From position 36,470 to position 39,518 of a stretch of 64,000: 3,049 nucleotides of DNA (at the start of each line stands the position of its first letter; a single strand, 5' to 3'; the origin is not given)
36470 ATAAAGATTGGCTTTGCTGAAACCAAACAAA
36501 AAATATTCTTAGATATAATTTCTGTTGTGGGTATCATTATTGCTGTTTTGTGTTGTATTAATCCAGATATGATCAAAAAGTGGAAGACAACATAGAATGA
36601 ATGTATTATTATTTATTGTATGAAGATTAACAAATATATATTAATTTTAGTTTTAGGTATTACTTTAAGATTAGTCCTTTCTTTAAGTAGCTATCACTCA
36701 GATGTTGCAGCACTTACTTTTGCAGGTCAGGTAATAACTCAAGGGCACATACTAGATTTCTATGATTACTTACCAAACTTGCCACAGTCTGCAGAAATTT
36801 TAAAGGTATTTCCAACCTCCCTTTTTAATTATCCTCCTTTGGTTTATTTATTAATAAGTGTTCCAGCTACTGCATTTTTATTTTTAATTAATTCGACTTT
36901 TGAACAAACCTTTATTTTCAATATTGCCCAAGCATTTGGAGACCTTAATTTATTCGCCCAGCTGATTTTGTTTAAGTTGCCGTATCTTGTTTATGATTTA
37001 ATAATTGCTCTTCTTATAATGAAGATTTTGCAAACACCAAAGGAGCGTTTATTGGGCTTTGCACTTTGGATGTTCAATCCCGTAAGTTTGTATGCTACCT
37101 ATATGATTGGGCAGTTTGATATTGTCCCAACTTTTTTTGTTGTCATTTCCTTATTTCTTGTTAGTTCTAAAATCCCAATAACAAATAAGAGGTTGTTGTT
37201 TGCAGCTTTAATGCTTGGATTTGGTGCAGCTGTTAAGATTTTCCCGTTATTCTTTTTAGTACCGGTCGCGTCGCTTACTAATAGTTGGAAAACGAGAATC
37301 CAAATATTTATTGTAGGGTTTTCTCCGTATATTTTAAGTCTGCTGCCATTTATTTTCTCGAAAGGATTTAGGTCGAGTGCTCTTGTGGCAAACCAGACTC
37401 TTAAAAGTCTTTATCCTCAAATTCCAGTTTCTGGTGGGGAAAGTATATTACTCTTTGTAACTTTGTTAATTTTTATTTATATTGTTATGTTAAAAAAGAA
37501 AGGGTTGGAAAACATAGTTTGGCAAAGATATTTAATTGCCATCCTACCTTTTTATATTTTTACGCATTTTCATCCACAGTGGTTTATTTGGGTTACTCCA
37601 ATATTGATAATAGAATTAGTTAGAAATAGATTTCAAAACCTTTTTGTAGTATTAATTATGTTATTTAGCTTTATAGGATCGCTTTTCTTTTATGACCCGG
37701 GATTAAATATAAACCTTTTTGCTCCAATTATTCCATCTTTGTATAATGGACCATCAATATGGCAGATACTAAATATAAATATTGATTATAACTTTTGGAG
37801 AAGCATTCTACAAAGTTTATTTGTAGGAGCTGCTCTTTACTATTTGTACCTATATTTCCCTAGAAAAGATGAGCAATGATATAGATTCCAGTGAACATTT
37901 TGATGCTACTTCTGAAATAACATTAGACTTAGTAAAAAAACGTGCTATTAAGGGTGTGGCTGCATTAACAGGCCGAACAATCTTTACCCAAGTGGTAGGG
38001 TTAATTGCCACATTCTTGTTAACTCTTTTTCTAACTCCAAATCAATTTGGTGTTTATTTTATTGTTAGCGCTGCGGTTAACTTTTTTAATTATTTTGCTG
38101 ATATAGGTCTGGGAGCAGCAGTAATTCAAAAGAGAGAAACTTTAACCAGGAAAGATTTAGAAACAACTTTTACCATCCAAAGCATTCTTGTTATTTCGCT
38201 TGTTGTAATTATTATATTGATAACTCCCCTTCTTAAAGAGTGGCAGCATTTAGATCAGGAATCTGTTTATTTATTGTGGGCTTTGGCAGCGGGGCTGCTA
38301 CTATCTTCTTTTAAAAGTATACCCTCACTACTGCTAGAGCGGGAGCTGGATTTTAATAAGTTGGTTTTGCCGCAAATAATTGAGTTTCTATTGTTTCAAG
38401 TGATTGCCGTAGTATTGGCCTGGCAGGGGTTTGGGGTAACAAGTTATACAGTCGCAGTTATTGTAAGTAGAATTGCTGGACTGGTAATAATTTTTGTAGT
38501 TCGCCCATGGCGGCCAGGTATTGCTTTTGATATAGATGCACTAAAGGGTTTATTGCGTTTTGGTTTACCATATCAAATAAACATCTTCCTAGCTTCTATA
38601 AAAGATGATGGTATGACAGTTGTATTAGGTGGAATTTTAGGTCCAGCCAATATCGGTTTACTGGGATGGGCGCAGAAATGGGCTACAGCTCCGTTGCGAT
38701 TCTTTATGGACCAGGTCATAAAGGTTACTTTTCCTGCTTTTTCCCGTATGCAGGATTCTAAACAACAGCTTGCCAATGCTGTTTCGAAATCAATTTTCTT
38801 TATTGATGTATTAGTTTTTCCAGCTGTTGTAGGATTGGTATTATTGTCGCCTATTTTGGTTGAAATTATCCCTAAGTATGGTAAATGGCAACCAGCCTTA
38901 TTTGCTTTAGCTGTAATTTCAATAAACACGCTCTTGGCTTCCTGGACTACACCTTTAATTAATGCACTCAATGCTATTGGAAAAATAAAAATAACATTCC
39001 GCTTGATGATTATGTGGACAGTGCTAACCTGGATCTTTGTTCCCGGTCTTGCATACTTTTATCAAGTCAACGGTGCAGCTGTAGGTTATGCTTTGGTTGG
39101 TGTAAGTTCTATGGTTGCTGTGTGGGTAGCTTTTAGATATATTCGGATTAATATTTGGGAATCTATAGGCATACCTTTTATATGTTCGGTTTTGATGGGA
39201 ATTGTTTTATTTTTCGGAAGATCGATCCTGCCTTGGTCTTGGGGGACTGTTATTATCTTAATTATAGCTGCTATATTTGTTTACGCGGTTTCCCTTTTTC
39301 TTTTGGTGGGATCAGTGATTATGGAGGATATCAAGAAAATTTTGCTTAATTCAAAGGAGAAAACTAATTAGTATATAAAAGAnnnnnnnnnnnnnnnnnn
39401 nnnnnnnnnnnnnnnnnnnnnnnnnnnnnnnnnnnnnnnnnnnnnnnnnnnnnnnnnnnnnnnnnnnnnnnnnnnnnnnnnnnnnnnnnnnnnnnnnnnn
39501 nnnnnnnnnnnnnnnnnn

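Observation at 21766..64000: Super-locus of ~22 GT-C-like polytopic glycosyltransferase paralogs with Dpm1-like GT2 donor synthases, a flippase and nucleotide-sugar genes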

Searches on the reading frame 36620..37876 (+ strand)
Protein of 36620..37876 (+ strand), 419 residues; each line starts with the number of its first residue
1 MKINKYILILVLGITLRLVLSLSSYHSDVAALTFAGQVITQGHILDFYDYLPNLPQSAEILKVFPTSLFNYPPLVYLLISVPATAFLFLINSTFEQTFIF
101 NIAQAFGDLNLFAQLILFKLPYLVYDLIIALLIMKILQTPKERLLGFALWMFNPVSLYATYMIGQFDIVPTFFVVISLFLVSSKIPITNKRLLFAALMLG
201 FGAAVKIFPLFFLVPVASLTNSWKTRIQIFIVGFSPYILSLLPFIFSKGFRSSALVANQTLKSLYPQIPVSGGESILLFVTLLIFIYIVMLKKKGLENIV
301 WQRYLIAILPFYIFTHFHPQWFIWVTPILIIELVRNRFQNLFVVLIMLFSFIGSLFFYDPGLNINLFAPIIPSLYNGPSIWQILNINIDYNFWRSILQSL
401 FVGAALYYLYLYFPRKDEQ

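Call 3: search_protein_families(library=pfam, proteins=[window:36620-37876:+], max_evalue=0.01)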
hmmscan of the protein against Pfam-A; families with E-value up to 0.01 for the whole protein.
window:36620-37876:+ (419 aa): 0 families

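Call 17: search_protein_families(library=ncbifam, proteins=[window:36620-37876:+], max_evalue=1)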
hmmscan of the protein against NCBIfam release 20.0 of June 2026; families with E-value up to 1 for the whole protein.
window:36620-37876:+ (419 aa): 0 families

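Call 18: search_protein_families(library=pfam, proteins=[window:36620-37876:+], max_evalue=10)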
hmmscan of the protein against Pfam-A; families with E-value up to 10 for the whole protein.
window:36620-37876:+ (419 aa): 0 families

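Call 33: find_homologous_proteins(query=window:36620-37876:+, max_evalue=0.001)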
Query window:36620-37876:+ (419 aa): 321 proteins with E <= 0.001 among 8000 candidates; the best 120 are listed.
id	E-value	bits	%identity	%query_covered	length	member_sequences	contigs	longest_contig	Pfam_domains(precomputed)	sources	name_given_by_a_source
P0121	2.7e-262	889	100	100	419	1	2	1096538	-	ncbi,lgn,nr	ncbi:MAG: hypothetical protein PHQ59_02555 [Candidatus Daviesbacteria bacterium]|nr:hypothetical pro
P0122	5.1e-206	703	74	100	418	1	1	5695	PF09594.17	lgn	-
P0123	1.7e-204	698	75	99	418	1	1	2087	PF09594.17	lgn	-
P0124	4.8e-203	693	76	100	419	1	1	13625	PF09594.17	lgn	-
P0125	5.0e-200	683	75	100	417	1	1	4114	PF09594.17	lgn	-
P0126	8.4e-180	617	67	100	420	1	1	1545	PF09594.17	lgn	-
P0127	5.4e-139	482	54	95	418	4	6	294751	-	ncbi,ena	-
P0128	2.2e-137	477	53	99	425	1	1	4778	-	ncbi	-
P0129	1.6e-136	474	51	99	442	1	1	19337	-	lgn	-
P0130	2.0e-135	471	52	95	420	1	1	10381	-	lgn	-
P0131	2.3e-134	467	54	98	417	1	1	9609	-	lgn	-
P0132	5.2e-134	466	53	99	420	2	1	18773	-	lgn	-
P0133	3.1e-133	463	52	100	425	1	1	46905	-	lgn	-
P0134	1.2e-132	461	51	98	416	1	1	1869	-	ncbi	-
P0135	1.7e-132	461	52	99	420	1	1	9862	-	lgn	-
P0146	6.6e-127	443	49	100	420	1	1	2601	PF09594.17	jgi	jgi:hypothetical protein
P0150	1.1e-125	439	50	95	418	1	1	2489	PF09594.17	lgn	-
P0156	1.5e-123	432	48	99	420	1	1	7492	PF09594.17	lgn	-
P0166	2.3e-121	424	49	99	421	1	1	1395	PF09594.17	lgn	-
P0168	4.3e-121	423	50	99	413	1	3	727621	PF05007.20,PF09594.17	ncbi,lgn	-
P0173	5.0e-120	420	50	99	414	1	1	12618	PF05007.20,PF09594.17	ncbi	-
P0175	6.5e-120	420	49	94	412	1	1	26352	PF09594.17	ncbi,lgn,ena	-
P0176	6.5e-120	420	48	100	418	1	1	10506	PF09594.17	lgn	-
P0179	1.3e-119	419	48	99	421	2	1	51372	PF09594.17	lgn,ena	-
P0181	2.8e-119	417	46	99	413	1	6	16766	PF05007.20,PF09594.17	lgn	-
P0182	4.1e-119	417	47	98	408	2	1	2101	PF05007.20,PF09594.17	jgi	-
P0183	6.8e-119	416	48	98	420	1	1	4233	PF09594.17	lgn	-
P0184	7.4e-119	416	47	95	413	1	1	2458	PF05007.20,PF09594.17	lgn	-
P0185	7.9e-119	416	47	98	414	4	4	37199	PF05007.20,PF09594.17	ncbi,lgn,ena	ncbi:MAG: glycosyltransferase 87 family protein [Patescibacteria group bacterium]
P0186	8.2e-119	416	46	96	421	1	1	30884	PF09594.17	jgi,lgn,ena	-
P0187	1.2e-118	415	47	94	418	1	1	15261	PF09594.17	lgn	-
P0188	1.3e-118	415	48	96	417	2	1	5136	PF05007.20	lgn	-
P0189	2.4e-118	414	48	99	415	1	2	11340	PF09594.17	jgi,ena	-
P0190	2.4e-118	414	46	98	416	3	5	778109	PF05007.20,PF09594.17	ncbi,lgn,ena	-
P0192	3.1e-118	414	47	98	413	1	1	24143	PF05007.20,PF09594.17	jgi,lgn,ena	-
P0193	3.6e-118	414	47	96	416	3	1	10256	PF09594.17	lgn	-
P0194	3.8e-118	414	46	99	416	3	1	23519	PF09594.17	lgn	-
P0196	4.3e-118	414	47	98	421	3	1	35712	PF09594.17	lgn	-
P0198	5.4e-118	413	47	98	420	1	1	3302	PF09594.17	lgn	-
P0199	5.6e-118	413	47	99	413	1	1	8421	PF05007.20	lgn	-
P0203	1.4e-117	412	47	99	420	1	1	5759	PF09594.17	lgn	-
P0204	2.0e-117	411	47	98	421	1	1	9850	PF09594.17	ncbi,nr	ncbi:MAG: glycosyltransferase family 87 protein [bacterium]|nr:glycosyltransferase family 87 protein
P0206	2.9e-117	411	47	96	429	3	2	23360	PF09594.17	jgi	-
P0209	3.5e-117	411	46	99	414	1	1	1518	PF05007.20,PF09594.17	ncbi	-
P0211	5.2e-117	410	48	99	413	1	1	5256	PF05007.20,PF09594.17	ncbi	-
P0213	1.0e-116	409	50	95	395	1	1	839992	PF05007.20,PF09594.17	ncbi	-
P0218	2.7e-116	408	47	98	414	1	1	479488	PF05007.20,PF09594.17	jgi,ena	-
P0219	3.5e-116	407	46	95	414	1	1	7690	PF05007.20,PF09594.17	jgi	jgi:hypothetical protein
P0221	3.9e-116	407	47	99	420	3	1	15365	PF05007.20,PF09594.17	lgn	-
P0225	2.0e-115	405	46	99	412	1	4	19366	PF05007.20,PF09594.17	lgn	-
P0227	2.7e-115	404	47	95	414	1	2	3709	PF09594.17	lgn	-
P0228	2.7e-115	404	48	99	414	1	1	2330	PF05007.20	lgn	-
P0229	2.9e-115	404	49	99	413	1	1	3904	PF05007.20,PF09594.17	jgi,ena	-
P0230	4.1e-115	404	47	98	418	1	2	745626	PF09594.17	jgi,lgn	jgi:hypothetical protein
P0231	4.2e-115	404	47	97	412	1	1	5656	PF05007.20,PF09594.17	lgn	-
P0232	7.1e-115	403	46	96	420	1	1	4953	PF05007.20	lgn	-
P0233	7.4e-115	403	49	100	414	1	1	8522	PF09594.17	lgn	-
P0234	8.6e-115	403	49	96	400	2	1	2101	PF05007.20,PF09594.17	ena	-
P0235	1.1e-114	402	46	99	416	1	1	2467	PF09594.17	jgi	-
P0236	1.4e-114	402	46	99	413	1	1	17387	PF05007.20,PF09594.17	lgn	-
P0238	3.0e-114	401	47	99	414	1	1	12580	PF05007.20,PF09594.17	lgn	-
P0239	4.2e-114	400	47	95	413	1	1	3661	PF09594.17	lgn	-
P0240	4.2e-114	400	45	98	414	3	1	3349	PF09594.17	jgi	jgi:hypothetical protein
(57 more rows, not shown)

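Call 37: find_encoding_contigs(protein=P0121, flank=10000, max_places=3)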
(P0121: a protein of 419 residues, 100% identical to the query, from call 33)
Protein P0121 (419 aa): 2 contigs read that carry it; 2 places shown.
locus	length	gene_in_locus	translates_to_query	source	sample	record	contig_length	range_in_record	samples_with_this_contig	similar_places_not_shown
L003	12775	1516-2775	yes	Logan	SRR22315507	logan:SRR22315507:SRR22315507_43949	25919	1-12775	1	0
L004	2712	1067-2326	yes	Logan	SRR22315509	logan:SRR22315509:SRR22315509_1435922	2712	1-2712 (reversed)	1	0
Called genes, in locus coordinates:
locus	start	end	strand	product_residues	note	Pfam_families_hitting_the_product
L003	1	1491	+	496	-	?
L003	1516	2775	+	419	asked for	-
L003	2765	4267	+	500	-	PF01943:Polysacc_synt, PF13440:Polysacc_synt_3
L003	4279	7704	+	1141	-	PF12979:DUF3863 (weak)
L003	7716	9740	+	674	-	-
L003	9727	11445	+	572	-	PF02366:PMT (weak), PF13231:PMT_2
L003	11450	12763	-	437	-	PF13231:PMT_2 (weak)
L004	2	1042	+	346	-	?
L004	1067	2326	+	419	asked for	-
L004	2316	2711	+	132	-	?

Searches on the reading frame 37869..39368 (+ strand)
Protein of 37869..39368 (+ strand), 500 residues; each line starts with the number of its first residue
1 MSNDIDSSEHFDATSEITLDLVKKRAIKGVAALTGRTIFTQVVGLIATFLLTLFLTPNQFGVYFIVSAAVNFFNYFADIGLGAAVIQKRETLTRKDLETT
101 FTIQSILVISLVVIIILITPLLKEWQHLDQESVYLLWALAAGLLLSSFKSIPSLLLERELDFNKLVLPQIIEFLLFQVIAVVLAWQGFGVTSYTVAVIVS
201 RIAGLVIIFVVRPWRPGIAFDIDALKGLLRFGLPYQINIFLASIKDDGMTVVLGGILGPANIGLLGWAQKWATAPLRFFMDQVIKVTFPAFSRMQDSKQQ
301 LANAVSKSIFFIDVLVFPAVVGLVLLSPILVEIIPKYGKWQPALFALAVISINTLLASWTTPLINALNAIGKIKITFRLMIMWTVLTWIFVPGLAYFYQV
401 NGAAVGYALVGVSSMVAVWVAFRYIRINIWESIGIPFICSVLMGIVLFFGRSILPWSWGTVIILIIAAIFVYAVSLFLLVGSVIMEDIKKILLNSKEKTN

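Call 3: search_protein_families(library=pfam, proteins=[window:37869-39368:+], max_evalue=0.01)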
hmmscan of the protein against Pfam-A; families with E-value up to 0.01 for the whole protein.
window:37869-39368:+ (500 aa): 2 families
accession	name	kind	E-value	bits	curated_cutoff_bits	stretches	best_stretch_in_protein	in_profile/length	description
PF13440.11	Polysacc_synt_3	-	7.4e-53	180.1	23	1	51-334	2-283/293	Polysaccharide biosynthesis protein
PF01943.22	Polysacc_synt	-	1.2e-24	87.6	28.2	1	27-295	2-274/274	Polysaccharide biosynthesis protein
